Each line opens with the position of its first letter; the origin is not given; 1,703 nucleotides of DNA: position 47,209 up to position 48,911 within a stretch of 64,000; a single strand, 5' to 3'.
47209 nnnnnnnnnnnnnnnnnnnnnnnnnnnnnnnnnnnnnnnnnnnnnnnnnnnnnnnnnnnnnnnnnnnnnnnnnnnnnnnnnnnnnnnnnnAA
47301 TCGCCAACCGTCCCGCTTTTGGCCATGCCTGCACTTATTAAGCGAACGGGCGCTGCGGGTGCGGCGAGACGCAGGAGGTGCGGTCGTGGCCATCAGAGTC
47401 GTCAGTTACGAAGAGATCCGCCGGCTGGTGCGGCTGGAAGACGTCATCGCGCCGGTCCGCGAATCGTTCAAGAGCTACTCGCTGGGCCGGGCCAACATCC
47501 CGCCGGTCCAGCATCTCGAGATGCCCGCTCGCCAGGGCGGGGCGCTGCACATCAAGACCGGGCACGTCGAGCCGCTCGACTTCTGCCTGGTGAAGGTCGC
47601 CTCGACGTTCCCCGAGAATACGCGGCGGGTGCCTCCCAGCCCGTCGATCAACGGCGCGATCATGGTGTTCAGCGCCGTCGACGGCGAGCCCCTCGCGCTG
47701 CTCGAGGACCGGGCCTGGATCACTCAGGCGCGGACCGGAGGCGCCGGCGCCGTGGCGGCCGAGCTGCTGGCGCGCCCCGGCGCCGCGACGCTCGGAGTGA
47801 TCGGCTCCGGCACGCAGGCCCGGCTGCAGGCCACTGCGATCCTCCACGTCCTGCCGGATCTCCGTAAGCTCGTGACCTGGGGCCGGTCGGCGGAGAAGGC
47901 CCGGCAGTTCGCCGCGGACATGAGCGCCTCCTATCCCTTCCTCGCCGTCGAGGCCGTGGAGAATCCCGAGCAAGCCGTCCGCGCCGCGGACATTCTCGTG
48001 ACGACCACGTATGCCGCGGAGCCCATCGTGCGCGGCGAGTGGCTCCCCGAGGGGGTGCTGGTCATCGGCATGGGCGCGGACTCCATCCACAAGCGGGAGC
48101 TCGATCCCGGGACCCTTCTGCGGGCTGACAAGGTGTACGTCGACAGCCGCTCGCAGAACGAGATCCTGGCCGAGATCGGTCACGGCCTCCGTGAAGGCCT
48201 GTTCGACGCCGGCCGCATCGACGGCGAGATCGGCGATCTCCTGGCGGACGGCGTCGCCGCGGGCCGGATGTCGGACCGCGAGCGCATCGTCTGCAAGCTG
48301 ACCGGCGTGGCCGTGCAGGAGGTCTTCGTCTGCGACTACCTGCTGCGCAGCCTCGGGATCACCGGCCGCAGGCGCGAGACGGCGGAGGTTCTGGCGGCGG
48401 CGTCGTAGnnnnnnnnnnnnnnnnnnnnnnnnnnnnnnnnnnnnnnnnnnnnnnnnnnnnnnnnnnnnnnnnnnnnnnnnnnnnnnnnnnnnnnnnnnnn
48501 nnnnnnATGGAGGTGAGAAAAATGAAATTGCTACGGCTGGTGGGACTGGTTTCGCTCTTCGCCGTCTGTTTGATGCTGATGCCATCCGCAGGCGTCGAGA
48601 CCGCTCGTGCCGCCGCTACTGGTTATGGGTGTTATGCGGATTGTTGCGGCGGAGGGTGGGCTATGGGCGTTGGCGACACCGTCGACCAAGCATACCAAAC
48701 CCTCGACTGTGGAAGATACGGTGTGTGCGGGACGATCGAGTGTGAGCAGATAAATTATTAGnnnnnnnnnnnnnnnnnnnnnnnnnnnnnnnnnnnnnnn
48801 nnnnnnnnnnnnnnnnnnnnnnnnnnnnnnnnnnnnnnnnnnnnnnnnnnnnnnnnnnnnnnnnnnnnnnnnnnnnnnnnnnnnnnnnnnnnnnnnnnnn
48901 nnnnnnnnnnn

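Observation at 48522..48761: Low-GC gene for a Sec-secreted 7-cysteine peptide (~50 aa mature)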

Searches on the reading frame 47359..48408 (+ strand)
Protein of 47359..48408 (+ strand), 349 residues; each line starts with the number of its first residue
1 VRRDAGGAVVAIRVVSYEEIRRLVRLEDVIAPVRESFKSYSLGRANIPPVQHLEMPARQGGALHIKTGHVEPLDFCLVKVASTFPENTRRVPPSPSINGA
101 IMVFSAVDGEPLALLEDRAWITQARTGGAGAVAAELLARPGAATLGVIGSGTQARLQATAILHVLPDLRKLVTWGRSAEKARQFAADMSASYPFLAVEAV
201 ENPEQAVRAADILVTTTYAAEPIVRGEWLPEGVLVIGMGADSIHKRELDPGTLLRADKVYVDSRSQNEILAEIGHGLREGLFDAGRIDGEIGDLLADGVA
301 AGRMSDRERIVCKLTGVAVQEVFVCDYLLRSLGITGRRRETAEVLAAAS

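Call 4: search_protein_families(library=pfam, proteins=[window:47359-48408:+], max_evalue=1)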
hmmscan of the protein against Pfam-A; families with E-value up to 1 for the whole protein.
window:47359-48408:+ (349 aa): 5 families
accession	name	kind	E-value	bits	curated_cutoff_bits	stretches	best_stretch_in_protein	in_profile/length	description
PF02423.21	OCD_Mu_crystall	-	8.2e-50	170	24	1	15-325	6-303/314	Ornithine cyclodeaminase/mu-crystallin family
PF01488.26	Shikimate_DH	-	2.9e-07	31.1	24.3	1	142-230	12-96/138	Shikimate / quinate 5-dehydrogenase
PF02882.25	THF_DHG_CYH_C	-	0.0064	16.3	27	1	201-247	71-116/160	Tetrahydrofolate dehydrogenase/cyclohydrolase, NAD(P)-binding domain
PF03807.23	F420_oxidored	-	0.068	14.2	21.6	1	145-216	2-66/94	NADP oxidoreductase coenzyme F420-dependent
PF06620.16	DUF1150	-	0.11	13.1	25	0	103-121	41-61/76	Protein of unknown function (DUF1150)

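Call 5: search_protein_families(library=ncbifam, proteins=[window:47359-48408:+], max_evalue=1)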
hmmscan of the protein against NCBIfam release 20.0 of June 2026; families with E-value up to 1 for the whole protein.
window:47359-48408:+ (349 aa): 20 families
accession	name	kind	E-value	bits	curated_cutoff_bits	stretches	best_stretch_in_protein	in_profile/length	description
NF006141.0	PRK08291.1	equivalog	1.2e-69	234.8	408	1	12-327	4-314/330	cyclodeaminase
TIGR02992.1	ectoine_eutC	equivalog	1.1e-63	215.4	471.65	1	12-324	1-308/326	ectoine utilization protein EutC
NF005296.0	PRK06823.1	equivalog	4.9e-61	206.4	438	1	13-330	2-311/315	ornithine cyclodeaminase family protein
NF006379.0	PRK08618.1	equivalog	7.5e-58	196.4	417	1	13-330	2-313/326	ornithine cyclodeaminase family protein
TIGR02371.1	ala_DH_arch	equivalog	5.7e-54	183.4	409.15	1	14-325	4-306/325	alanine dehydrogenase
NF004793.0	PRK06141.1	equivalog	1.3e-45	155.8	322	1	13-322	2-301/314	bifunctional Delta(1)-pyrroline-2-carboxylate/Delta(1)-piperideine-2-carboxylate reductase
NF045643.1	ImmsucRedBhcD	equivalog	3.1e-32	112.2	500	1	13-329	2-307/321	iminosuccinate reductase BhcD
NF005603.0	PRK07340.1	equivalog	1.7e-26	93.2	266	1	13-266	5-245/307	delta(1)-pyrroline-2-carboxylate reductase family protein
TIGR03944.1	dehyd_SbnB_fam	equivalog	2.6e-22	79.3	326.9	1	27-329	18-312/327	2,3-diaminopropionate biosynthesis protein SbnB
NF005011.0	PRK06407.1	subfamily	1.4e-20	73.7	337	2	101-334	79-301/302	ornithine cyclodeaminase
NF045512.1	PyrPipCarbRedLhpI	equivalog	2.1e-20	73.1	400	1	16-318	4-283/298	bifunctional Delta(1)-pyrroline-2-carboxylate/Delta(1)-piperideine-2-carboxylate reductase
NF005762.1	PRK07589.1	equivalog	4.1e-20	72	350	1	84-275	73-259/334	ornithine cyclodeaminase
NF004848.0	PRK06199.1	subfamily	1.5e-18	67.1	362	1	105-322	119-351/379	tyramine oxidase subunit B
TIGR01035.1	hemA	equivalog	2.1e-05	23.6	209.55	1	147-228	185-259/416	glutamyl-tRNA reductase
NF000744.0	PRK00045.1-3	equivalog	0.00016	20.7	429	1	144-227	187-268/447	glutamyl-tRNA reductase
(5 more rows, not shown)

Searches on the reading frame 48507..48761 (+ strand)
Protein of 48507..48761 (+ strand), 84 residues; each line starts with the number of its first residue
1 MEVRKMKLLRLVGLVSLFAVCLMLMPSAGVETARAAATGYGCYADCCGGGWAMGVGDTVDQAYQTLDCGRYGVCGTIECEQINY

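Call 4: search_protein_families(library=pfam, proteins=[window:48507-48761:+], max_evalue=1)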
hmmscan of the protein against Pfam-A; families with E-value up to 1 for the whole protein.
window:48507-48761:+ (84 aa): 0 families

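Call 5: search_protein_families(library=ncbifam, proteins=[window:48507-48761:+], max_evalue=1)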
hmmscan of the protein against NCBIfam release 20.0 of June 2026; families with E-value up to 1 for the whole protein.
window:48507-48761:+ (84 aa): 1 family
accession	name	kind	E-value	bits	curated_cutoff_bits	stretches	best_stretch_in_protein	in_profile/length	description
TIGR02825.1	B4_12hDH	equivalog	0.052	12.9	579.85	1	32-78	202-242/327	leukotriene B4 12-hydroxydehydrogenase/15-oxo-prostaglandin 13-reductase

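Call 6: find_homologous_proteins(query=window:48522-48758:+, max_evalue=10)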
Query window:48522-48758:+ (79 aa): 7 proteins with E <= 10 among 7 candidates.
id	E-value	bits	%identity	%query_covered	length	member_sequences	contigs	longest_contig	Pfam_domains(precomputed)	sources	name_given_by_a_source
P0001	1.3e-42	161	94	100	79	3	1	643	-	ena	-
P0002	9.4e-29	117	72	97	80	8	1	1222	-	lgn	-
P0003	7.5e-25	105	69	99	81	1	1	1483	-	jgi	-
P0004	1.3e-23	101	68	99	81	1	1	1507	-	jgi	jgi:hypothetical protein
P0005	1.6e-20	91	61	99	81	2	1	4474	-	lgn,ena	-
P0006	2.8e-13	68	60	95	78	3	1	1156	-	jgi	jgi:hypothetical protein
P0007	3.9e-13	67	59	96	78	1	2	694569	-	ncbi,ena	-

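Call 8: find_encoding_contigs(protein=P0007, flank=10000, max_places=4)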
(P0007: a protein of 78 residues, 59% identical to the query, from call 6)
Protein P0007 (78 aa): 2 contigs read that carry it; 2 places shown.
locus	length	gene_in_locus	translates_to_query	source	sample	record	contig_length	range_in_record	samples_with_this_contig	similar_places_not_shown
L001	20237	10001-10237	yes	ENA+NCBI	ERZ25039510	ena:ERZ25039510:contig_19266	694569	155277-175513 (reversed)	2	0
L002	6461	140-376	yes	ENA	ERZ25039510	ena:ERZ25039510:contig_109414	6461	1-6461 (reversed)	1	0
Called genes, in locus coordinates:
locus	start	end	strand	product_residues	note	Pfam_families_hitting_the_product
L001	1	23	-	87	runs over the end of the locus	PF22513:FitA-like_RHH (weak)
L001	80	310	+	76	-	PF09350:DJC28_CD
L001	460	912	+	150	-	PF01316:Arg_repressor, PF02863:Arg_repressor_C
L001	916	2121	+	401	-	PF00764:Arginosuc_synth, PF20979:Arginosuc_syn_C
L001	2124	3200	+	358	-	-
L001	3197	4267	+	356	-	PF01118:Semialdhyde_dh, PF22698:Semialdhyde_dhC_1, PF02774:Semialdhyde_dhC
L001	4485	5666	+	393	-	PF00202:Aminotran_3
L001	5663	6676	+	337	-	PF02729:OTCace_N, PF00185:OTCace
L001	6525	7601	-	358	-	-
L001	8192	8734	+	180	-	PF01546:Peptidase_M20, PF07687:M20_dimer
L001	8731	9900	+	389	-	PF00206:Lyase_1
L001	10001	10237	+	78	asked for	-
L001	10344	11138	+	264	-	-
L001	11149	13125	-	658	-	PF01011:PQQ (faint), PF13360:PQQ_2, PF13570:Beta-prop_ACSF4 (faint)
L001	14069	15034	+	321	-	PF08867:FRG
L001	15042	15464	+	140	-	PF08818:DUF1801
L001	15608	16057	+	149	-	-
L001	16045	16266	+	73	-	-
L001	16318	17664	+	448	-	-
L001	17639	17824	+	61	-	-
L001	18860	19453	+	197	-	-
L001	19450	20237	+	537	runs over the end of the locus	-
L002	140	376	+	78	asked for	-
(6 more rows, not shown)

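Call 9: find_related_loci(query=A1, collection=genome_contigs, flank=10000)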
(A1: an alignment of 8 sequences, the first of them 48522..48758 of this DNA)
Query A1 (79 aa) in genome_contigs; peptide patterns used: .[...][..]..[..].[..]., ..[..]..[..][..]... (x = any residue, [..] = any of these).
62 stretches matched a pattern; 2 encode a relative of the query (tblastn E <= 1e-3); 2 distinct loci.
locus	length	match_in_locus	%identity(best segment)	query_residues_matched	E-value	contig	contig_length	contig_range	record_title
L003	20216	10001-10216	59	1-76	4e-19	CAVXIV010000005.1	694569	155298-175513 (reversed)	MAG: uncultured Acidobacteriota bacterium isolate MFD03066.bin.2.238 genome assembly, contig: contig_19266, whole genome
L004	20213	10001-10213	56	1-75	2e-17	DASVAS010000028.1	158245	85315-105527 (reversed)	MAG TPA_asm: Thermoanaerobaculia bacterium isolate SMAG_U1959 k141_66385, whole genome shotgun sequence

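Call 18: find_related_loci(query=A1, collection=metagenome_contigs, flank=10000)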
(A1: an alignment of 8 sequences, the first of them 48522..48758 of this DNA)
Query A1 (79 aa) in metagenome_contigs; peptide patterns used: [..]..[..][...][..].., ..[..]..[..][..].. (x = any residue, [..] = any of these).
269 stretches matched a pattern; 3 encode a relative of the query (tblastn E <= 1e-3); 3 distinct loci.
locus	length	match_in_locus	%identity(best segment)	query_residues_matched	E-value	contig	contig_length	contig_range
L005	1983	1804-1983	95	1-60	7e-36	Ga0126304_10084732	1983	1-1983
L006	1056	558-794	75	1-78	9e-37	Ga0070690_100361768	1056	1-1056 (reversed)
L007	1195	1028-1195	84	1-56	1e-28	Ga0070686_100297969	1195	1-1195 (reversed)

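Call 23: find_encoding_contigs(protein=P0005, flank=5000, max_places=4)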
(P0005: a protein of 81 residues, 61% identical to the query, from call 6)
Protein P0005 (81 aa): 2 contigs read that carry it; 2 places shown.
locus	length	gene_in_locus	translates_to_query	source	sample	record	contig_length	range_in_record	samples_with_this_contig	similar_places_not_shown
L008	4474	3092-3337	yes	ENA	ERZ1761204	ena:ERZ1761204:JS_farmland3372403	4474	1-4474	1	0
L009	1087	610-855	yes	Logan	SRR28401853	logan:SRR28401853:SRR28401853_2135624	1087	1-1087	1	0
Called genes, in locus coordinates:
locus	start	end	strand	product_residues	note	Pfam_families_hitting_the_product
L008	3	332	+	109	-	?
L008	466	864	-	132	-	-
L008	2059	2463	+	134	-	-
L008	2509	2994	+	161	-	PF01872:RibD_C (weak)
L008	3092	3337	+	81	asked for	-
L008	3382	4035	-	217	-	PF06736:TMEM175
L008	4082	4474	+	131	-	?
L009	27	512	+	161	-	PF01872:RibD_C (weak)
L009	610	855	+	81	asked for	-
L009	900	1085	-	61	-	?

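Call 24: search_protein_representatives(alignment_id=A1)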
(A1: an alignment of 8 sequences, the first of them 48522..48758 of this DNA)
Query: 8 sequences, 81 profile positions. Proteins with E-value up to 0.001 (for the whole library): 3; up to 1e-10: 3; up to 1e-30: 1. The best 3 are listed.
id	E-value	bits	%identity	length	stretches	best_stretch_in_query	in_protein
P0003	1.3e-44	166.7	-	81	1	1-81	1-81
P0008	5.3e-21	91.0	-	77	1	3-79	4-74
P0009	7.3e-12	61.7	-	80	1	1-78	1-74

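Call 25: find_encoding_contigs(protein=P0003, flank=5000, max_places=3)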
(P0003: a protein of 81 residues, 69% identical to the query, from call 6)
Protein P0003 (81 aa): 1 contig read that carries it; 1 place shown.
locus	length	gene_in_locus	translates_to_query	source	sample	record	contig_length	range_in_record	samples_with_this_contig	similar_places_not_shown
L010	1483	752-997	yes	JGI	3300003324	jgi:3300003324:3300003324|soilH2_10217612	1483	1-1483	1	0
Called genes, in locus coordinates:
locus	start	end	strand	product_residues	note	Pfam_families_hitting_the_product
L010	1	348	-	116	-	?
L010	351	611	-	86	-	PF04014:MazE_antitoxin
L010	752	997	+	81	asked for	-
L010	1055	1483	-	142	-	?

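Call 26: find_encoding_contigs(protein=P0004, flank=5000, max_places=3)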
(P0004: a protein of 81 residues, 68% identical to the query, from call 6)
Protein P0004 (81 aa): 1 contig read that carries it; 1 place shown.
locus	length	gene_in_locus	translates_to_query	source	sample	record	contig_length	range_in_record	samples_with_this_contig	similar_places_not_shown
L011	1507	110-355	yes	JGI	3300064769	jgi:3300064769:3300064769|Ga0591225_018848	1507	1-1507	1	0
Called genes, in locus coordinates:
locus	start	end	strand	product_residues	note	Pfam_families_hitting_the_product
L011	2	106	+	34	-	?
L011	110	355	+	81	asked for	-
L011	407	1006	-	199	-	PF06736:TMEM175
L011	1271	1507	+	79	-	?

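Call 27: find_encoding_contigs(protein=P0006, flank=5000, max_places=3)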
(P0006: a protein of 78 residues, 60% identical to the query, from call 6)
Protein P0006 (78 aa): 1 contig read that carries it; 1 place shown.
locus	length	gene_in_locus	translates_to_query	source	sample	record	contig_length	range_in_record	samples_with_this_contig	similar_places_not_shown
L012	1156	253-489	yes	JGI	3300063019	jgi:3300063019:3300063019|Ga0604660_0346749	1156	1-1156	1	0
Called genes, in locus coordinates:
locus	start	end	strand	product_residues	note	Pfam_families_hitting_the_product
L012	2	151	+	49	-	?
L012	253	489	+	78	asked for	-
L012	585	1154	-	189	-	?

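Call 29: find_encoding_contigs(protein=P0008, flank=8000, max_places=4)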
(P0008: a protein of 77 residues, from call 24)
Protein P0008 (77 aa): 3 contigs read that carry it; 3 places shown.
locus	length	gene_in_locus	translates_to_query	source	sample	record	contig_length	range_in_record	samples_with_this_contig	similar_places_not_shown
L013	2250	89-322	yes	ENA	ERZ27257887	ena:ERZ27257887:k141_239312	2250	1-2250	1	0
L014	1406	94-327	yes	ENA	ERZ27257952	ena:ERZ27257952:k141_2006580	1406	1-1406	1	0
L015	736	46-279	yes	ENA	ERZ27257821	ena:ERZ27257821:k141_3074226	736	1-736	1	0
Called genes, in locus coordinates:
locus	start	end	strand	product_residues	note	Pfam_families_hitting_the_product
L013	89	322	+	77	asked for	-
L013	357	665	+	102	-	-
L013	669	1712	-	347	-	-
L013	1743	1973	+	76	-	PF22513:FitA-like_RHH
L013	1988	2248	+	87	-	?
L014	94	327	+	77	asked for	-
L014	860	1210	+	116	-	-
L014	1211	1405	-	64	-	?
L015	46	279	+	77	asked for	-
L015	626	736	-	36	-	?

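Call 30: find_encoding_contigs(protein=P0009, flank=8000, max_places=4)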
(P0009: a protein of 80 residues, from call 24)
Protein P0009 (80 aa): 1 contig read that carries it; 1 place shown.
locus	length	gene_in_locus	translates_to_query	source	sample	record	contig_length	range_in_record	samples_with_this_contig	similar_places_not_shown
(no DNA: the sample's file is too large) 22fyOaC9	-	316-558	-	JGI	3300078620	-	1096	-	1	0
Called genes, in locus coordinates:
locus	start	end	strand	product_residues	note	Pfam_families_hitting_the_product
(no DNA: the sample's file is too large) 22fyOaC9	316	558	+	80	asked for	-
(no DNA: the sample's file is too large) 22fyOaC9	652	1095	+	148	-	?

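Call 64: search_protein_families(library=pfam, proteins=[L001:10344-11138:+, L013:357-665:+, L007:674-982:+], max_evalue=0.1)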
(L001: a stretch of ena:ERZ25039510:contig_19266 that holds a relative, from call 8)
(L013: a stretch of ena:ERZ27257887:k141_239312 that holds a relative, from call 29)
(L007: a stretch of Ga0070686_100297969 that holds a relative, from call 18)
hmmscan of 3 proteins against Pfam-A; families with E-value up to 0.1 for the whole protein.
L001:10344-11138:+ (264 aa): 0 families

L013:357-665:+ (102 aa): 0 families

L007:674-982:+ (102 aa): 0 families

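Call 87: find_homologous_proteins(query=A4, max_evalue=10)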
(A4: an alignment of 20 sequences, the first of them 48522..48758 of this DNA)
Query A4 (20 sequences) (79 aa, profile of the alignment): 18 proteins with E <= 10 among 743 candidates.
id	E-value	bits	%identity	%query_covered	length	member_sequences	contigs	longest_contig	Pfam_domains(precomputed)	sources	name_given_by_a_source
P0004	1.3e-38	149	68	99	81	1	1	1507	-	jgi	jgi:hypothetical protein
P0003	1.2e-37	146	69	99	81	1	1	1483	-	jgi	-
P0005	1.2e-35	139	61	99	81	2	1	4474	-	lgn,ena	-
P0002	1.2e-33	133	72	97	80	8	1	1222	-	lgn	-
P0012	1.7e-33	133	54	97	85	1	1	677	-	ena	-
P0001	1.2e-32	130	94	100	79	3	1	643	-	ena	-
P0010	7.1e-32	127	52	97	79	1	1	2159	-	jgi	jgi:hypothetical protein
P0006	9.2e-32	127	60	95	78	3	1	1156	-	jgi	jgi:hypothetical protein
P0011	1.4e-30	123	52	97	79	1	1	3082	-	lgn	-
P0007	3.3e-30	122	59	96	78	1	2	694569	-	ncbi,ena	-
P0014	8.6e-30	121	51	97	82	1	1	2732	-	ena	-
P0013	2.8e-29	119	47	97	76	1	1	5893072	-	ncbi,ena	-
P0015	8.5e-29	118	59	97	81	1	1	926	-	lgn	-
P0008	2.5e-27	113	47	95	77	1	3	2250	-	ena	-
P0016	2.1e-26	110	52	96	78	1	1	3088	-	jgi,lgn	jgi:hypothetical protein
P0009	1.5e-21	94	46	95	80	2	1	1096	-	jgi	jgi:hypothetical protein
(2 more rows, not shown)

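Call 90: find_related_loci(query=A4, collection=viral_contigs, flank=5000)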
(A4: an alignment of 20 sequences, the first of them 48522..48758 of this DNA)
Query A4 (79 aa) in viral_contigs; peptide patterns used: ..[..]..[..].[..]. (x = any residue, [..] = any of these).
10 stretches matched a pattern, but none encodes a relative of the query by tblastn (E <= 1e-3).
